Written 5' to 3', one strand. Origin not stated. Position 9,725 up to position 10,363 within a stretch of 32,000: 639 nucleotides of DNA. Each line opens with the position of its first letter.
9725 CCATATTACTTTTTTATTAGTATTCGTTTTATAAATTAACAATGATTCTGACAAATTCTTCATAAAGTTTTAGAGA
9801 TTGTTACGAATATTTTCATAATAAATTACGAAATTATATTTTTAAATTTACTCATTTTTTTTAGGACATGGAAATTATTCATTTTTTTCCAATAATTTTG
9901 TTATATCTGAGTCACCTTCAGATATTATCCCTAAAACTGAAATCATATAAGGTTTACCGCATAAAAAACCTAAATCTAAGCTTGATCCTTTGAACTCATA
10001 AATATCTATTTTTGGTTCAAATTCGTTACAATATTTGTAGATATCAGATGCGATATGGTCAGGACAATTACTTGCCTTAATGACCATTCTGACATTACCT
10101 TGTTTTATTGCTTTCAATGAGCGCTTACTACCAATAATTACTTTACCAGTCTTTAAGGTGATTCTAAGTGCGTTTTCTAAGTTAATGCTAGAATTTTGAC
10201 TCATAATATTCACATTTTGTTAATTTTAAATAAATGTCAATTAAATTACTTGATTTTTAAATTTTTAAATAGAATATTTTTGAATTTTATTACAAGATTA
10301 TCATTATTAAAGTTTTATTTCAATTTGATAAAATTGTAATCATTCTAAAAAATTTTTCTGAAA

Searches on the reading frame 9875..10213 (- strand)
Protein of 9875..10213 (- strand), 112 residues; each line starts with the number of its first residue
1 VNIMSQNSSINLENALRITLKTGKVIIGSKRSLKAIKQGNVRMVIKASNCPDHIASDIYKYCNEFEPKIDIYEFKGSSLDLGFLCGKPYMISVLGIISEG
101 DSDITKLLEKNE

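Call 31: search_protein_families(library=pfam, proteins=[window:9875-10213:-], max_evalue=0.001)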
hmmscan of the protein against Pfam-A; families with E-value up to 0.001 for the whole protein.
window:9875-10213:- (112 aa): 1 family
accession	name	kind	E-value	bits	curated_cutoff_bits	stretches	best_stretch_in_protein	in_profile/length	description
PF01248.31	Ribosomal_L7Ae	-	4.1e-17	62.1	22.1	1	12-104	3-93/95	Ribosomal protein L7Ae/L30e/S12e/Gadd45 family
